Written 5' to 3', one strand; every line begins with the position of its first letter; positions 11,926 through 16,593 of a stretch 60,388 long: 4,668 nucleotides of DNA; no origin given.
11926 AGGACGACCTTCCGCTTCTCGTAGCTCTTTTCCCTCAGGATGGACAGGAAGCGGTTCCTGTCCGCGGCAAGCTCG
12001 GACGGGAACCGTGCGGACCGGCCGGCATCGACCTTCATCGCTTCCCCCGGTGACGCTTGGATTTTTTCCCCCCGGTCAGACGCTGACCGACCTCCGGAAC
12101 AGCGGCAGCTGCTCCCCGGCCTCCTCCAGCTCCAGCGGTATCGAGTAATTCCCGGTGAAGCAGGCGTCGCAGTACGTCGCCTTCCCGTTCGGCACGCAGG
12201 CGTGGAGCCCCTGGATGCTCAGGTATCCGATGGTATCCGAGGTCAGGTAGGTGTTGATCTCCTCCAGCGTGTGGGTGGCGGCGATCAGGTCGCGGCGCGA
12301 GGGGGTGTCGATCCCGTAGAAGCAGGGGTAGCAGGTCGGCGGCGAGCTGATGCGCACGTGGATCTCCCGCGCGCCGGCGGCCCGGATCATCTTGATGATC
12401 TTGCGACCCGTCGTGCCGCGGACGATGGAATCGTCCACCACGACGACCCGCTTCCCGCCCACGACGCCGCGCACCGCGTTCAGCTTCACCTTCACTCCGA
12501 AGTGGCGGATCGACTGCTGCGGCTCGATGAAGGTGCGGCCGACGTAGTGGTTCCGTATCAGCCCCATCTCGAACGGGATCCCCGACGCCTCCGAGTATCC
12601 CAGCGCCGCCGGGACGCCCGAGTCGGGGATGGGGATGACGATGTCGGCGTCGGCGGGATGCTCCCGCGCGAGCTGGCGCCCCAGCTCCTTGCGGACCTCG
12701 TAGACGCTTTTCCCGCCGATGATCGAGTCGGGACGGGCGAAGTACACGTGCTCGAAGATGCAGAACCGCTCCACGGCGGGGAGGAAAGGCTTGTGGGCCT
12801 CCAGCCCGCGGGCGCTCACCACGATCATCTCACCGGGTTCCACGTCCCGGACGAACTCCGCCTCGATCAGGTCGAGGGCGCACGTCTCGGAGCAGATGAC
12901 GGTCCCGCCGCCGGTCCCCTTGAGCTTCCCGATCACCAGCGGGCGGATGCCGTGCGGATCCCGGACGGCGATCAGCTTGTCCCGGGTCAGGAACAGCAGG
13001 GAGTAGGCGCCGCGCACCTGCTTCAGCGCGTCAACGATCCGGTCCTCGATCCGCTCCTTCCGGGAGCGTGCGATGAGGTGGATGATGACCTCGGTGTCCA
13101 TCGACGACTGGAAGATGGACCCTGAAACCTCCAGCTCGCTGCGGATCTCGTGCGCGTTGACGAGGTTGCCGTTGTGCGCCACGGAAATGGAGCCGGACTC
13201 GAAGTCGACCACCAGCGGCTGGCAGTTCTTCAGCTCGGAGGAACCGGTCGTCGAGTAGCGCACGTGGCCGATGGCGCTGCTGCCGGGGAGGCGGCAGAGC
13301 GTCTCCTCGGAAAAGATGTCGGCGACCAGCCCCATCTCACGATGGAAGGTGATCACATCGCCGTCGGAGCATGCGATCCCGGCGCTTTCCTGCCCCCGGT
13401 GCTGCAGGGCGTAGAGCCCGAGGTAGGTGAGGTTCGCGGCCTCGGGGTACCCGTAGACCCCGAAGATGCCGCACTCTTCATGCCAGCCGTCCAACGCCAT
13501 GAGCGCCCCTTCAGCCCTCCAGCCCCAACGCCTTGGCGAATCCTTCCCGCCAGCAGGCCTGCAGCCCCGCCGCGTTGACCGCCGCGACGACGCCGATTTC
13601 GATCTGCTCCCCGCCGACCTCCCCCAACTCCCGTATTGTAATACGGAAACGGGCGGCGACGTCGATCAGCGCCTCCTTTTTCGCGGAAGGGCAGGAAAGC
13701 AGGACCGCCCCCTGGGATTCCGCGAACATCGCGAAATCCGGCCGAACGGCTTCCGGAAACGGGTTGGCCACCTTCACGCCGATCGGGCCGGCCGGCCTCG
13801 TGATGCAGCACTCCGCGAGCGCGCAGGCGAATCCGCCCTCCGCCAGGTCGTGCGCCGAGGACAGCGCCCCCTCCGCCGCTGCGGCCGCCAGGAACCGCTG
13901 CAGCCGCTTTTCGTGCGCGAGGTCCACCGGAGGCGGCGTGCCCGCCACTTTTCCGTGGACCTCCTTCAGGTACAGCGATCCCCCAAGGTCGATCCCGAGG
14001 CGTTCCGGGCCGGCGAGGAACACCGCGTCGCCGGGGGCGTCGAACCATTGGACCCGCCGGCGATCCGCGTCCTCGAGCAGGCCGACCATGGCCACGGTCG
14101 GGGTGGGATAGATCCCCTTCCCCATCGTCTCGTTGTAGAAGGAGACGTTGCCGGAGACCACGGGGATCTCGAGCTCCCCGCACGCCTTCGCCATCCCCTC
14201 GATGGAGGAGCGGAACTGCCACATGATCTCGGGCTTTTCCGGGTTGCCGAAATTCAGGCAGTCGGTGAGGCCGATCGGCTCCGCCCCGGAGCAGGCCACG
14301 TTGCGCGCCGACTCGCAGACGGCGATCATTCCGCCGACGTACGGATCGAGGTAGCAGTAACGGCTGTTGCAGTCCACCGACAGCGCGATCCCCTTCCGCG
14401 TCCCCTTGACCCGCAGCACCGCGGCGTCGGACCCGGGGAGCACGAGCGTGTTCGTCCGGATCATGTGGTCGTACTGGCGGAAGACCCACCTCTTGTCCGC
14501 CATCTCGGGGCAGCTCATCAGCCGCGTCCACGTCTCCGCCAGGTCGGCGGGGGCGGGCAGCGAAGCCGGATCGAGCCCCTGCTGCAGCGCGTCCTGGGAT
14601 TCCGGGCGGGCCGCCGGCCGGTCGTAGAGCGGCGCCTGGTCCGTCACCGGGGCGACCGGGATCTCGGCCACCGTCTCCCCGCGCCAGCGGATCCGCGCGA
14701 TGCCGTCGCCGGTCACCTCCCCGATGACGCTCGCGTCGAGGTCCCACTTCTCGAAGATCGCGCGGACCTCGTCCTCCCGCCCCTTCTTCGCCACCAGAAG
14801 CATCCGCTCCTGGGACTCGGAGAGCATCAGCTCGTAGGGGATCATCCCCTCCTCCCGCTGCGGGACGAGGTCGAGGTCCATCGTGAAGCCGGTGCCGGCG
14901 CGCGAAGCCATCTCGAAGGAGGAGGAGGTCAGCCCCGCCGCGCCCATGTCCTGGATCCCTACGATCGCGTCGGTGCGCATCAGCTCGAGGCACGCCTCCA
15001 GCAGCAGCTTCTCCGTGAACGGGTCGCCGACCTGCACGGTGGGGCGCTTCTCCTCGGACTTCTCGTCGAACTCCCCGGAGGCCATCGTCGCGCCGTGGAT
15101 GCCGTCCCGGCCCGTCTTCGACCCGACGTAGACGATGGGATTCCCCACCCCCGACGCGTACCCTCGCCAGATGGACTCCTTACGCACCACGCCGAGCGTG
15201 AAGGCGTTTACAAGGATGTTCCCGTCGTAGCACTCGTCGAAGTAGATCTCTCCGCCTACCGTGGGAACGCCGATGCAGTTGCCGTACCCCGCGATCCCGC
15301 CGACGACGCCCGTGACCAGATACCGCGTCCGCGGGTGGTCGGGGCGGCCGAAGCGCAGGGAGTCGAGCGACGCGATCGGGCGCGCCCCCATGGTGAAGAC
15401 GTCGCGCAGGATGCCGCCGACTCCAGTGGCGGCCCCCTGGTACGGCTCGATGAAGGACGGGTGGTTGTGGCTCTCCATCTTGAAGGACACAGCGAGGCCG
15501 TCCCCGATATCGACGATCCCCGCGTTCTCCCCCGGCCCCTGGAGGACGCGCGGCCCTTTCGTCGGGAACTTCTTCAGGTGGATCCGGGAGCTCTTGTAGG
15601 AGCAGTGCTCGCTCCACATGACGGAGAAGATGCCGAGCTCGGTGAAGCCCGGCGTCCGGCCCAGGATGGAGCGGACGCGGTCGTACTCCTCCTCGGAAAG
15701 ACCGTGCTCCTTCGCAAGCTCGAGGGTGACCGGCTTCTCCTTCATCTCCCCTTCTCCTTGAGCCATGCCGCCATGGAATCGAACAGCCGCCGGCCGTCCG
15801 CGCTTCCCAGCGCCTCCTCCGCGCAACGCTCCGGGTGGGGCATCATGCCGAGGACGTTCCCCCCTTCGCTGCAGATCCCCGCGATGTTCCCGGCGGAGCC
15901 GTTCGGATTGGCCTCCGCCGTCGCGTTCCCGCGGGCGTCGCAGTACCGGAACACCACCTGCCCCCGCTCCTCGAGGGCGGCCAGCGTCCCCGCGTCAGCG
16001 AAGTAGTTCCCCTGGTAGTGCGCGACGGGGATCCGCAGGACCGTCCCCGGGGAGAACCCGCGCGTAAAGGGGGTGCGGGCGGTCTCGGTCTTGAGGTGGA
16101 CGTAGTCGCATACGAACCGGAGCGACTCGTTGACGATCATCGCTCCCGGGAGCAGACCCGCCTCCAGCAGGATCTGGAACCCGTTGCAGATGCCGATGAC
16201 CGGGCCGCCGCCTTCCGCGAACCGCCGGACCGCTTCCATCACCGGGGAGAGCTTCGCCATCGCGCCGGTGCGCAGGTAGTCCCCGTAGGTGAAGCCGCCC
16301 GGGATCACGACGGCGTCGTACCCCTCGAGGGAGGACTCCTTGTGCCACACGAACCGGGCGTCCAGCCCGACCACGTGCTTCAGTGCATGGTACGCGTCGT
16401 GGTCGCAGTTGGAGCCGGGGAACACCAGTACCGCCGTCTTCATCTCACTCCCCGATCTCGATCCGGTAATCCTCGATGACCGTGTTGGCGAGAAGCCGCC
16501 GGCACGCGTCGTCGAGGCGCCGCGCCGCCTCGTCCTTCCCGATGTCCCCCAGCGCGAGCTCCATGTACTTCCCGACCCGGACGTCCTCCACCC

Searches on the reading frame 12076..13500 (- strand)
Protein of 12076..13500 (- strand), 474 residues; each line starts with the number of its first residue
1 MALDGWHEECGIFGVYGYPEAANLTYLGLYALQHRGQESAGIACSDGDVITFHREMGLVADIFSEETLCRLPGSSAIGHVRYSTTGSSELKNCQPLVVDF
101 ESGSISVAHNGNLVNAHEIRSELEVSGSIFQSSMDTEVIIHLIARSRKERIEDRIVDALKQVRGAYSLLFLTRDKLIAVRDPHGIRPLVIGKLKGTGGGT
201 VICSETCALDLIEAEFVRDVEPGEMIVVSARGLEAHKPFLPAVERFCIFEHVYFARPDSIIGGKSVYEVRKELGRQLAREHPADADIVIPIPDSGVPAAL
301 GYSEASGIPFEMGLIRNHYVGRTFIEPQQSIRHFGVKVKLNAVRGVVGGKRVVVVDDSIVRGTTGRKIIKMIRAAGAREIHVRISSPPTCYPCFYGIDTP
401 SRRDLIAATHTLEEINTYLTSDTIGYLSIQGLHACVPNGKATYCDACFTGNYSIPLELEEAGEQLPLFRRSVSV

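Call 63: search_protein_families(library=pfam, max_evalue=0.00001, proteins=[window:12076-13500:-])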
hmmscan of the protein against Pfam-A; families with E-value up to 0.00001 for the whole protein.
window:12076-13500:- (474 aa): 3 families
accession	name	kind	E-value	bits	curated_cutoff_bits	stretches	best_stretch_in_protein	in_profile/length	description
PF13537.11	GATase_7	-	4e-19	69.3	25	1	91-209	11-121/123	Glutamine amidotransferase domain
PF13522.11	GATase_6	-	8.7e-19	68.3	27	1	72-193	9-121/130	Glutamine amidotransferase domain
PF00156.33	Pribosyltran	-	9.8e-06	25.4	26.3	0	275-382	20-120/158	Phosphoribosyl transferase domain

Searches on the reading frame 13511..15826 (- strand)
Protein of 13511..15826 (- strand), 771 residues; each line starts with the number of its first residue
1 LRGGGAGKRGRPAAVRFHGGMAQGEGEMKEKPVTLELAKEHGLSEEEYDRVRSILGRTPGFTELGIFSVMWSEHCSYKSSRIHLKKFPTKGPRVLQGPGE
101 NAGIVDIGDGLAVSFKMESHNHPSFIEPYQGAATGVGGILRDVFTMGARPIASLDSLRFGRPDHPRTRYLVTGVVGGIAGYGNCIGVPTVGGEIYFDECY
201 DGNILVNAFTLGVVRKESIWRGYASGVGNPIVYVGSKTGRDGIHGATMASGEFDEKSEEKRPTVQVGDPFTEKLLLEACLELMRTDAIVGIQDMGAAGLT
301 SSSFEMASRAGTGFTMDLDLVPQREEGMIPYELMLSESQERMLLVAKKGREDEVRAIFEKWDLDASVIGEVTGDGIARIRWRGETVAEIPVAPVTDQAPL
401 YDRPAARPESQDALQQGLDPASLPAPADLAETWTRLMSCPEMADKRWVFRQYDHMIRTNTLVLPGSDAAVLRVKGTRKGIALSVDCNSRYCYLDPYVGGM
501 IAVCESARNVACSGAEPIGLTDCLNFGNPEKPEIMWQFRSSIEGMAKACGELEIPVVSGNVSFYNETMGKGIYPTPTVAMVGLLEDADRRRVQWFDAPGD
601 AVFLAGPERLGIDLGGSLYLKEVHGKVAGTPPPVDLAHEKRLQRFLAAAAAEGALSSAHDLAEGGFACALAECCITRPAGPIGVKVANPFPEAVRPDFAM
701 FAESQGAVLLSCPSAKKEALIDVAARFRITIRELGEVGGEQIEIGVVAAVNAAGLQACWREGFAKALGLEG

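Call 63: search_protein_families(library=pfam, max_evalue=0.00001, proteins=[window:13511-15826:-])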
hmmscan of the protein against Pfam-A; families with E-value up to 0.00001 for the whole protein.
window:13511-15826:- (771 aa): 3 families
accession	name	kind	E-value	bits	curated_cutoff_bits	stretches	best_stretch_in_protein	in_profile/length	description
PF02769.27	AIRS_C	-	7.9e-58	195.5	23.1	2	227-381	2-155/156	AIR synthase related protein, C-terminal domain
PF00586.29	AIRS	-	1.5e-57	193.2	24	2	465-583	1-111/112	AIR synthase related protein, N-terminal domain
PF18072.6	FGAR-AT_linker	-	1.5e-15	57.9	26.6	1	38-78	7-50/50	Formylglycinamide ribonucleotide amidotransferase linker domain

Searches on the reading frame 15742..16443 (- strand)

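Call 63: search_protein_families(library=pfam, max_evalue=0.00001, proteins=[window:15742-16443:-])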
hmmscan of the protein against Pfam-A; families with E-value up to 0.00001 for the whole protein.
window:15742-16443:- (233 aa): 3 families
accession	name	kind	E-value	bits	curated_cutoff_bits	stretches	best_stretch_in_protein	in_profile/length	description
PF13507.12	GATase_5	-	8.6e-45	153.3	27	1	2-212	3-234/260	CobB/CobQ-like glutamine amidotransferase domain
PF01965.30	DJ-1_PfpI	-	2.3e-10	41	26.6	1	38-101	58-116/165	DJ-1/PfpI family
PF07685.20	GATase_3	-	1e-09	38.8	27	1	20-93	18-89/196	CobB/CobQ-like glutamine amidotransferase domain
